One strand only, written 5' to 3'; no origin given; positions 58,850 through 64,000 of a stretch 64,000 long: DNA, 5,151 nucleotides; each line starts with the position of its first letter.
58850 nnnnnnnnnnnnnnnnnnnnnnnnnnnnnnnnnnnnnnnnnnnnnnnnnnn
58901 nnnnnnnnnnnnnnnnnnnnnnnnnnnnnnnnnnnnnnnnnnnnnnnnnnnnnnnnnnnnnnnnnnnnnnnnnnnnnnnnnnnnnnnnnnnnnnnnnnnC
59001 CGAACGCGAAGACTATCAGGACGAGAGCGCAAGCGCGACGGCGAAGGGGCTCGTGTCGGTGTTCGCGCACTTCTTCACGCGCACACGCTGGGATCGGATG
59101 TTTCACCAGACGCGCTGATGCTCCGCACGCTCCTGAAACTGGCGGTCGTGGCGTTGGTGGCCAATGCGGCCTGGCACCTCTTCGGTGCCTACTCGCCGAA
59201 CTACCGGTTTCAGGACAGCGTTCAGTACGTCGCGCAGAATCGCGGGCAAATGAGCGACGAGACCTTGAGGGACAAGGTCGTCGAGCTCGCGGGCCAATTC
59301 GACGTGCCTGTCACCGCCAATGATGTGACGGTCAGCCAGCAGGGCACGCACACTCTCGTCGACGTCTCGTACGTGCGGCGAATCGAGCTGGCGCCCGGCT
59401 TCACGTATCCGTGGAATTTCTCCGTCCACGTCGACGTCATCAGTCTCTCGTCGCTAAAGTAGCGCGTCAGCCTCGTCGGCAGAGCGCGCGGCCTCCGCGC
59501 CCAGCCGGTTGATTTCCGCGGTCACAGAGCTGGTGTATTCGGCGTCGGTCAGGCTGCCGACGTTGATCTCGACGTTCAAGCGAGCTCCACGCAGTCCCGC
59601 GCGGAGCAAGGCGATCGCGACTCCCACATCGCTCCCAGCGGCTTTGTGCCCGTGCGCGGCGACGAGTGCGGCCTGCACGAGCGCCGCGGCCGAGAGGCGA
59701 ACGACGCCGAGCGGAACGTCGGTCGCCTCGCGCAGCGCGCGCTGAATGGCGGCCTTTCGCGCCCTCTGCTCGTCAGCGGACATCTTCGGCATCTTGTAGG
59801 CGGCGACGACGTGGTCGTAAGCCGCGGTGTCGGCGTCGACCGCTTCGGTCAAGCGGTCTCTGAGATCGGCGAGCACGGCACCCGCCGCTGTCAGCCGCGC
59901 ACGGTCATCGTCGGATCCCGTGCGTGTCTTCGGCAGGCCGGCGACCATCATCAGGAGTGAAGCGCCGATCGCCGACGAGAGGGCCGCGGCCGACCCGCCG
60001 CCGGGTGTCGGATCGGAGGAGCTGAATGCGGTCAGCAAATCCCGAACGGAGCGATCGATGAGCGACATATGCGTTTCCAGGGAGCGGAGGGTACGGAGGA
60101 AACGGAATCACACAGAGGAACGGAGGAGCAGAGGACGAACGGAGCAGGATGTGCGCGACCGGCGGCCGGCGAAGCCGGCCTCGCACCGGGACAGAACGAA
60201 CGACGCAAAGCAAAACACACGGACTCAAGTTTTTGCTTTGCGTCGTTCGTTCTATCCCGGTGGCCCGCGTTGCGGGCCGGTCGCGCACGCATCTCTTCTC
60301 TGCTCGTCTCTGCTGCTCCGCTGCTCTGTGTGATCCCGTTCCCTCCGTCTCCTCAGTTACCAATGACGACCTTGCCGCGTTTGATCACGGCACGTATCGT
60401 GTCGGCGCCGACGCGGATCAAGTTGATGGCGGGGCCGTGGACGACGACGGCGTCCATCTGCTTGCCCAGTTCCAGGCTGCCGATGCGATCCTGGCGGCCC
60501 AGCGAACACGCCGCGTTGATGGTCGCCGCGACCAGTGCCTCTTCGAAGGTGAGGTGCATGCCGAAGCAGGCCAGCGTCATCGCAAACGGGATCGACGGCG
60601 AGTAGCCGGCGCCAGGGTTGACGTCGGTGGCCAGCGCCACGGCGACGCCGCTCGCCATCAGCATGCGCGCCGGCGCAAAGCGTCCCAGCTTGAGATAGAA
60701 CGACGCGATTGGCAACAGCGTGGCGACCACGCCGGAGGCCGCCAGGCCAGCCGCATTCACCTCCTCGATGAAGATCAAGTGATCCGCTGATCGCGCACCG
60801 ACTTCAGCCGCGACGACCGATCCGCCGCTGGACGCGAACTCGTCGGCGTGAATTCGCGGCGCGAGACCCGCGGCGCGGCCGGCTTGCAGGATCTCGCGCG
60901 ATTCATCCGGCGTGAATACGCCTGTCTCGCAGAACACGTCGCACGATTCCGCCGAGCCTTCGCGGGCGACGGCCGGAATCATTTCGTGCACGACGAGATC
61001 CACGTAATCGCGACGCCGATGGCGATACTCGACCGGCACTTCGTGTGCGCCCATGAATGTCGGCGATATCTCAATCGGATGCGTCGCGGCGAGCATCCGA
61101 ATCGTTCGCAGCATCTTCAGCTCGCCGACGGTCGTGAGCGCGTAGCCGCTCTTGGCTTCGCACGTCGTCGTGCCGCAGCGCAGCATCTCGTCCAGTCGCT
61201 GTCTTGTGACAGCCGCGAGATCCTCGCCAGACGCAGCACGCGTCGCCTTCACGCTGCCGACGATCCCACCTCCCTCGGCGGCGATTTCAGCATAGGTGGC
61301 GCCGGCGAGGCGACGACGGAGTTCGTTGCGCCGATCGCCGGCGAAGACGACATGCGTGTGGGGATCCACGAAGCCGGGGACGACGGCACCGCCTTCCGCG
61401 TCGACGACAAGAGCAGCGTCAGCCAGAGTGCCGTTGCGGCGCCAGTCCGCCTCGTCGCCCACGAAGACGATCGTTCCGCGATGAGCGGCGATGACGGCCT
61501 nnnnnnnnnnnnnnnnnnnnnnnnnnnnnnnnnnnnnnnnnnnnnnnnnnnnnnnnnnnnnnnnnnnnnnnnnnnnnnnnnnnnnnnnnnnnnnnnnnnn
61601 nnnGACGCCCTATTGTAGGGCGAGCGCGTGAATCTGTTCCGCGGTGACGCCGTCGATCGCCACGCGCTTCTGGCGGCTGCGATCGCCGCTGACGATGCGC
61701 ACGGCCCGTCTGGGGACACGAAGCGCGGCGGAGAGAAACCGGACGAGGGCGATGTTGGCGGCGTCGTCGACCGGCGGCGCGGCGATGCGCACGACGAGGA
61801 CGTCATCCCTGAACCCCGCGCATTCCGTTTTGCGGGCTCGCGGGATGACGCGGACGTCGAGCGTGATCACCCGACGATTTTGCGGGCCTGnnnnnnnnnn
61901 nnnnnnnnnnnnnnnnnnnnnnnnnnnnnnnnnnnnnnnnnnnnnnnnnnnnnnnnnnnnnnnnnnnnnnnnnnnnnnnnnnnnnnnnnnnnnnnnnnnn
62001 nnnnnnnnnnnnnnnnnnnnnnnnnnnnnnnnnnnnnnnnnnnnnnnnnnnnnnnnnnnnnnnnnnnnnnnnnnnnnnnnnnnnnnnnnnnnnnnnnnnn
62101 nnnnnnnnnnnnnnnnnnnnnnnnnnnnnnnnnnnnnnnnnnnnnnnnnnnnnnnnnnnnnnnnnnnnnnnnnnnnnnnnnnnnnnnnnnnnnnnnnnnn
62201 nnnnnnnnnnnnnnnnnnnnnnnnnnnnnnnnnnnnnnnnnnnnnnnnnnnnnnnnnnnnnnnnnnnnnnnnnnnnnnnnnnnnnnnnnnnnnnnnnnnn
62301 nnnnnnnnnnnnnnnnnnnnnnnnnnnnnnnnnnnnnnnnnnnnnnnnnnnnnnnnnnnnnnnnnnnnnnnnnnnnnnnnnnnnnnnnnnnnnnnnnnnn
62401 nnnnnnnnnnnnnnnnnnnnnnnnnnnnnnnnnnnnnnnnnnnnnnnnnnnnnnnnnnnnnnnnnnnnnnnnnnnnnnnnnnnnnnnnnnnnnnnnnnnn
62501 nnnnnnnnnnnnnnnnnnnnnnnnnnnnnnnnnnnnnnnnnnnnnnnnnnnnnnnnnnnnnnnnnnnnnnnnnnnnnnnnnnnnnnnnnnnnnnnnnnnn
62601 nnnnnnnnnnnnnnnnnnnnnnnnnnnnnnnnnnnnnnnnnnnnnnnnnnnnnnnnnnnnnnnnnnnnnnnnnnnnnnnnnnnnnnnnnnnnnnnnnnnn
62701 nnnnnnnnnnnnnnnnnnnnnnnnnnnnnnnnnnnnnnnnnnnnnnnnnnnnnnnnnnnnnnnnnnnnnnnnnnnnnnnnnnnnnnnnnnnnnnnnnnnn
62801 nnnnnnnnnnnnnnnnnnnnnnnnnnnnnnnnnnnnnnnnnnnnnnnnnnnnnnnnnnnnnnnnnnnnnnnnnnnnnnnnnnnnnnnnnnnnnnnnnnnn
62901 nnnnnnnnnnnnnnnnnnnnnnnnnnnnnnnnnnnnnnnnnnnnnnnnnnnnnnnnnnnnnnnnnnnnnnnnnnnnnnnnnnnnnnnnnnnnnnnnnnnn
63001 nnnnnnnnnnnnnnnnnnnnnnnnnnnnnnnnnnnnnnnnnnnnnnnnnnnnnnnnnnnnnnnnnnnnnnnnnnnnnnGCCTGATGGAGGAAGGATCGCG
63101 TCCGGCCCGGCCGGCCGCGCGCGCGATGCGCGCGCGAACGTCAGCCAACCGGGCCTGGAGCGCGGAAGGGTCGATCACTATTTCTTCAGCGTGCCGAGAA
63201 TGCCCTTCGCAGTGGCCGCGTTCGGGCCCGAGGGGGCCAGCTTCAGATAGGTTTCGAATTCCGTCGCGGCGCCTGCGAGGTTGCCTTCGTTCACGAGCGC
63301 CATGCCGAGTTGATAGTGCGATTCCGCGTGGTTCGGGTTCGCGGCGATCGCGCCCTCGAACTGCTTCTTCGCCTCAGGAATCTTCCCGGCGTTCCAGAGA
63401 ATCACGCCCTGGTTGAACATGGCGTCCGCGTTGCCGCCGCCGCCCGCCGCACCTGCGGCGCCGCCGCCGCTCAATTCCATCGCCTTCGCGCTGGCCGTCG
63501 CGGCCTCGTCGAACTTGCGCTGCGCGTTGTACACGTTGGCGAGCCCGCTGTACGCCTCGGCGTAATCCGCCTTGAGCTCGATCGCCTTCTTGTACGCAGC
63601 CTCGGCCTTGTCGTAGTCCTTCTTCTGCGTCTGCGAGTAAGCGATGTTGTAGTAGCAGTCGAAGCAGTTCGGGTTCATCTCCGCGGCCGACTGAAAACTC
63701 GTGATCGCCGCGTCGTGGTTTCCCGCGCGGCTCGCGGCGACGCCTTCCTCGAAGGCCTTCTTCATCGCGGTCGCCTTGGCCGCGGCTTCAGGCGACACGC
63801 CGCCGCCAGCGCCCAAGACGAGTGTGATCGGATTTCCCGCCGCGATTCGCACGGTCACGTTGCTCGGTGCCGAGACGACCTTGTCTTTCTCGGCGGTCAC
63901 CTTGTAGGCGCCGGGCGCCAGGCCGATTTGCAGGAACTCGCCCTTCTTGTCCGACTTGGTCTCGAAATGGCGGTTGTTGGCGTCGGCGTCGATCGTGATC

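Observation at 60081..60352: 272-nt cruciform palindrome filling the hutI-cyclodeaminase gap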

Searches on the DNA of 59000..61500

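Call 6: search_rna_families(source=window, start=59000, end=61500, threshold=evalue, max_evalue=10)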
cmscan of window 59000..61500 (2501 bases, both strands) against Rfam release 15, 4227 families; matches with E-value up to 10: 2.
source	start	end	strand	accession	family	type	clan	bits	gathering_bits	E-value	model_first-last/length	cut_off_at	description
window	60196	60250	-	RF00690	MIR408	Gene; miRNA;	-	17.2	64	0.86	22-104/126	no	MIR408 microRNA precursor family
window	61251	61289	+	RF01862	TB10Cs4H2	Gene; snRNA; snoRNA; HACA-box;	-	16.2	50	9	14-53/67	no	Trypanosomatid snoRNA TB10Cs4H2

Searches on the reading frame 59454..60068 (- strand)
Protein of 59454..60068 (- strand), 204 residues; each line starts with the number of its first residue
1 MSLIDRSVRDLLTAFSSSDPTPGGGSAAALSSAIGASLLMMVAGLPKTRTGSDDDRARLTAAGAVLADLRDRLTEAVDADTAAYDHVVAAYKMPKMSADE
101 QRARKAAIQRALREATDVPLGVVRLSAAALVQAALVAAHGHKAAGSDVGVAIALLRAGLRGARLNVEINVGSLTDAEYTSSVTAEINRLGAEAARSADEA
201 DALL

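Call 10: search_protein_families(library=ncbifam, proteins=[window:59454-60068:-])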
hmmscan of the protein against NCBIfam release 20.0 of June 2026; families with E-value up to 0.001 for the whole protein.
window:59454-60068:- (204 aa): 1 family
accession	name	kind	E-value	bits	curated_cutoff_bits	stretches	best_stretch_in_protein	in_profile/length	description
NF045657.1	MthfCyhylaseFchA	equivalog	1.2e-45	155.6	275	1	5-198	4-197/207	methenyltetrahydrofolate cyclohydrolase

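Call 16: find_encoding_contigs(protein=window:59454-60068:-, flank=5000, max_places=6)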
Protein window:59454-60068:- (204 aa): no gene with exactly this product is on record in the collection.

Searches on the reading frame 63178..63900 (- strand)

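Call 10: search_protein_families(library=ncbifam, proteins=[window:63178-63900:-])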
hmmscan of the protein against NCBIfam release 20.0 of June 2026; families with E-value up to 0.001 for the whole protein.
window:63178-63900:- (240 aa): 24 families
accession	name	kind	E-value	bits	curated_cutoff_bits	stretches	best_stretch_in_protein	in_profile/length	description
TIGR02917.1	PEP_TPR_lipo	equivalog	1.9e-20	72.4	312.2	2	55-136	610-691/899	XrtA/PEP-CTERM system TPR-repeat protein PrsT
NF040959.1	MamA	equivalog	5.1e-20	71.8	200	2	45-143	104-202/204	magnetosome protein MamA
NF033762.1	social_mot_Tgl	equivalog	4.3e-16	59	225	1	20-136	5-122/252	social motility TPR repeat lipoprotein Tgl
NF008391.2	PRK11189.1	equivalog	6.7e-13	48.8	250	2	49-127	68-148/297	lipoprotein NlpI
TIGR02521.1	type_IV_pilW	equivalog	5.3e-11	42.5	154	1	87-228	38-171/234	type IV pilus biogenesis/stability protein PilW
TIGR02552.1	LcrH_SycD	equivalog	2.1e-10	40.4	104.8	2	44-144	16-116/136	SycD/LcrH family type III secretion system chaperone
NF053607.1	CHU_0125_OmpA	equivalog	7.2e-10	38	620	1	44-142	17-115/639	CHU_0125 family OmpA-like outer membrane integrity protein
NF033758.1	gliding_GltE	equivalog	1.6e-09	37.2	225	1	157-224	85-152/411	adventurous gliding motility TPR repeat lipoprotein GltE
NF033920.0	C39_PA2778_fam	equivalog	3.3e-09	36.5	150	1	37-144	147-254/255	PA2778 family cysteine peptidase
TIGR00990.1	3a0801s09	subfamily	3.9e-09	35.7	757.25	1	60-141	379-460/615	mitochondrial import receptor subunit TOM70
NF008520.0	PRK11447.1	equivalog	1.8e-08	32.7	858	1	49-234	354-537/1157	cellulose synthase complex outer membrane protein BcsC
TIGR02795.1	tol_pal_ybgF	equivalog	5.3e-08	33.5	90.1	1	170-231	14-78/119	tol-pal system protein YbgF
TIGR03302.1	OM_YfiO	subfamily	2.7e-07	30.3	81.4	0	157-232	32-110/239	outer membrane protein assembly factor BamD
NF047507.1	TPR_BatC_Lepto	exception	1.5e-06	27.9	175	0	161-226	61-130/214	TPR repeat-containing protein BatC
NF052415.1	T3SS_chap_SctY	equivalog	2.1e-06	28.2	70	0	60-142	20-105/106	type III secretion apparatus assembly chaperone SctY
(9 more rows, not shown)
